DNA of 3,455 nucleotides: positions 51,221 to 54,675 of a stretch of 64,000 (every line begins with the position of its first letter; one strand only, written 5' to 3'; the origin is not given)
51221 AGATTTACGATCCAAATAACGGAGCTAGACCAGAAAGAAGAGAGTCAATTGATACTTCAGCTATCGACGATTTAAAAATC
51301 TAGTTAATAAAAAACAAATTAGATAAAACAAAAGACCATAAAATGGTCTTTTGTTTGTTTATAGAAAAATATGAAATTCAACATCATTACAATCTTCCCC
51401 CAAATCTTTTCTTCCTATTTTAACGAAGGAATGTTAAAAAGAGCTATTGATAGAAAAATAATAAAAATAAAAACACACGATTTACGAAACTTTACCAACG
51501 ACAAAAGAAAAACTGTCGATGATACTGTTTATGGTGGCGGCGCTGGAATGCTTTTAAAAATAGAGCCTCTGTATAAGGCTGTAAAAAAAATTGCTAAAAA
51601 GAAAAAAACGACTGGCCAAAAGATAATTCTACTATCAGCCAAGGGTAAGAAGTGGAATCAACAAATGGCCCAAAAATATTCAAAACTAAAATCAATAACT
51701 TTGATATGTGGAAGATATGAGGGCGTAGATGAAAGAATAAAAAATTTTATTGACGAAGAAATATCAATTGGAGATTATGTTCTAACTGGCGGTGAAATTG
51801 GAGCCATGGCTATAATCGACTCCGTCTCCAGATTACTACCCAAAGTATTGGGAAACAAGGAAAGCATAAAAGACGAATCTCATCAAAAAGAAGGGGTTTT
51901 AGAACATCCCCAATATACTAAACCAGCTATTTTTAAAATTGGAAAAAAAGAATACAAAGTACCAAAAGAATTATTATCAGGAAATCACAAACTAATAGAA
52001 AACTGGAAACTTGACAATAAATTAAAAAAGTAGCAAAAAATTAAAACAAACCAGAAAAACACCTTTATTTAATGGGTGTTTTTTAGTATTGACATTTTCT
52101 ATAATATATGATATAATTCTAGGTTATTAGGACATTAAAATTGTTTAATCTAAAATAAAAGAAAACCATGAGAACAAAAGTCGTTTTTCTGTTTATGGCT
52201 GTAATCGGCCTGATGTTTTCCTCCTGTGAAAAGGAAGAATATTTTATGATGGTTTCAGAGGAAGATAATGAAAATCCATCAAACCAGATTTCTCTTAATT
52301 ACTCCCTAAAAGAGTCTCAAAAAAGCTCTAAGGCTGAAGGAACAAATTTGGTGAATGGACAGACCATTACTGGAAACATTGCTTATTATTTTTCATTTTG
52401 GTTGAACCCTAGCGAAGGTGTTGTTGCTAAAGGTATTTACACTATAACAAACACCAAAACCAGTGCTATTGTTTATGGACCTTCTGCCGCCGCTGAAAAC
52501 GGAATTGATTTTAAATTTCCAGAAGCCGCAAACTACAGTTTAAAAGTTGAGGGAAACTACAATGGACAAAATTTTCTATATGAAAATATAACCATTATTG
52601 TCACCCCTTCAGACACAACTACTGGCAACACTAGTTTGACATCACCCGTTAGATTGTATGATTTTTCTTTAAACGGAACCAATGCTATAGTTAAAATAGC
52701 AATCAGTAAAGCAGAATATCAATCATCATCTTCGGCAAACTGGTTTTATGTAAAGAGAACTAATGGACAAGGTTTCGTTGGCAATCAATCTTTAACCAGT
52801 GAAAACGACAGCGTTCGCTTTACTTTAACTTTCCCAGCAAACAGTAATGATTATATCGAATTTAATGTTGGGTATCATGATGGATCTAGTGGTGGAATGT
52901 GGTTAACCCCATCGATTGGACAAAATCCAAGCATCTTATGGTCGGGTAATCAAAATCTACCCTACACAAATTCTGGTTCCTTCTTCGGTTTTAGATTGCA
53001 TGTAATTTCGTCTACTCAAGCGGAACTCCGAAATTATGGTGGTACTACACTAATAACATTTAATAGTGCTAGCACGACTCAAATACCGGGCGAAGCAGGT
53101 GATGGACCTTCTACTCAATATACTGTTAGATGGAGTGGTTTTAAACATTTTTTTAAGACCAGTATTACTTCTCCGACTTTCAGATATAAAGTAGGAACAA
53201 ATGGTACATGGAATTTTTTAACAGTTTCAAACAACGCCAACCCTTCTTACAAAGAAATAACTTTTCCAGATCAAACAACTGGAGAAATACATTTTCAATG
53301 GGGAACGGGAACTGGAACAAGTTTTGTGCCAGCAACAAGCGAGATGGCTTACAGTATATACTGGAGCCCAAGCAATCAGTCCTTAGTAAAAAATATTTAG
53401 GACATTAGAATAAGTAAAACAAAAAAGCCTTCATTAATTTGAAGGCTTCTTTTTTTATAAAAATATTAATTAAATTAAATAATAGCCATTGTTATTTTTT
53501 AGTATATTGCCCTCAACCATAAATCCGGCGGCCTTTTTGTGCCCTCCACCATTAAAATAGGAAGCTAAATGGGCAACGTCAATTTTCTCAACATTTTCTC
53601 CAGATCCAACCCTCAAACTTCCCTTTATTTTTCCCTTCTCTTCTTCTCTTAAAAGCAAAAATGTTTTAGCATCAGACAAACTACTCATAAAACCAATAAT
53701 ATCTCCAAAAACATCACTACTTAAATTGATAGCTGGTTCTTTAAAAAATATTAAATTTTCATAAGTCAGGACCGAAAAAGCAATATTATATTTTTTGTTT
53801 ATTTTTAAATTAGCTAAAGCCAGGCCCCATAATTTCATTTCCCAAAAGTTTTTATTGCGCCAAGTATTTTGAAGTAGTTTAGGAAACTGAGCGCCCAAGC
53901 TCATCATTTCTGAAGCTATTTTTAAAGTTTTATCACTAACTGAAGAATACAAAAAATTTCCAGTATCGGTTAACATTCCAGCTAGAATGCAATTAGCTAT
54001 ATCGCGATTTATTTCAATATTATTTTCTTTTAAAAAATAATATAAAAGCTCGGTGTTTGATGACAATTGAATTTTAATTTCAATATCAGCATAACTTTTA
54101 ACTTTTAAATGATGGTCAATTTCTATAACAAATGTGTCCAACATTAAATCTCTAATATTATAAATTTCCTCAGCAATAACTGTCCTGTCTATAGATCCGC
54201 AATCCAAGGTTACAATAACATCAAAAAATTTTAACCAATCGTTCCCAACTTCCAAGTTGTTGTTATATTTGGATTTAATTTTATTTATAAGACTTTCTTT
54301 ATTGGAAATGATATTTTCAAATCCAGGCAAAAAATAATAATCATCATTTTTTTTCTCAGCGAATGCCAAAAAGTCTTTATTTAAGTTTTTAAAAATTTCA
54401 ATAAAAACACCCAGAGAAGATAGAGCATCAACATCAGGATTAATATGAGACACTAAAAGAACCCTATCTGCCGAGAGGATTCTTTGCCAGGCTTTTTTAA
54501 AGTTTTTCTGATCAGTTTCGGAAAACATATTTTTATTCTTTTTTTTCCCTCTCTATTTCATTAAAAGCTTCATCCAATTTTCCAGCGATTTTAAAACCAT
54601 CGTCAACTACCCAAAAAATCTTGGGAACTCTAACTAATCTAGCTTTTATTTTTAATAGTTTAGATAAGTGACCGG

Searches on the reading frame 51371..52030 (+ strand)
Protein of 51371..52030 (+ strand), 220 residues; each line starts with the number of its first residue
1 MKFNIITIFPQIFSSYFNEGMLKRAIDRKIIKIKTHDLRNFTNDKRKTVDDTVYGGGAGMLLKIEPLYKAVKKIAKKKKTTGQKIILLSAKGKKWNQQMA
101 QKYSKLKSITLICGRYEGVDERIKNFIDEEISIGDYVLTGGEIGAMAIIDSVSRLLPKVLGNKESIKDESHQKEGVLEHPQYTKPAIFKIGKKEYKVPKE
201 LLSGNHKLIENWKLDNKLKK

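Call 54: search_protein_families(library=pfam, proteins=[window:51371-52030:+], max_evalue=0.0001)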
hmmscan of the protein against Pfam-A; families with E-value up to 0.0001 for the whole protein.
window:51371-52030:+ (220 aa): 1 family
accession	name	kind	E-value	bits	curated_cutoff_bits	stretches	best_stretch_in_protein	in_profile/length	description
PF01746.26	tRNA_m1G_MT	-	9.4e-55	185.8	27.3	1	23-220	2-189/195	tRNA (Guanine-1)-methyltransferase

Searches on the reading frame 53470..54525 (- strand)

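Call 54: search_protein_families(library=pfam, proteins=[window:53470-54525:-], max_evalue=0.0001)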
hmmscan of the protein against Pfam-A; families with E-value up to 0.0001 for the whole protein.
window:53470-54525:- (351 aa): 2 families
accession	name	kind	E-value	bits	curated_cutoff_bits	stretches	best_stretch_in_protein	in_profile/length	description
PF01368.27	DHH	-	3.2e-14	53.7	28.1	1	21-184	1-125/125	DHH family, N-terminal domain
PF02272.25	DHHA1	-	1.8e-08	35.2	25.9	1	267-338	12-84/102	DHHA1 domain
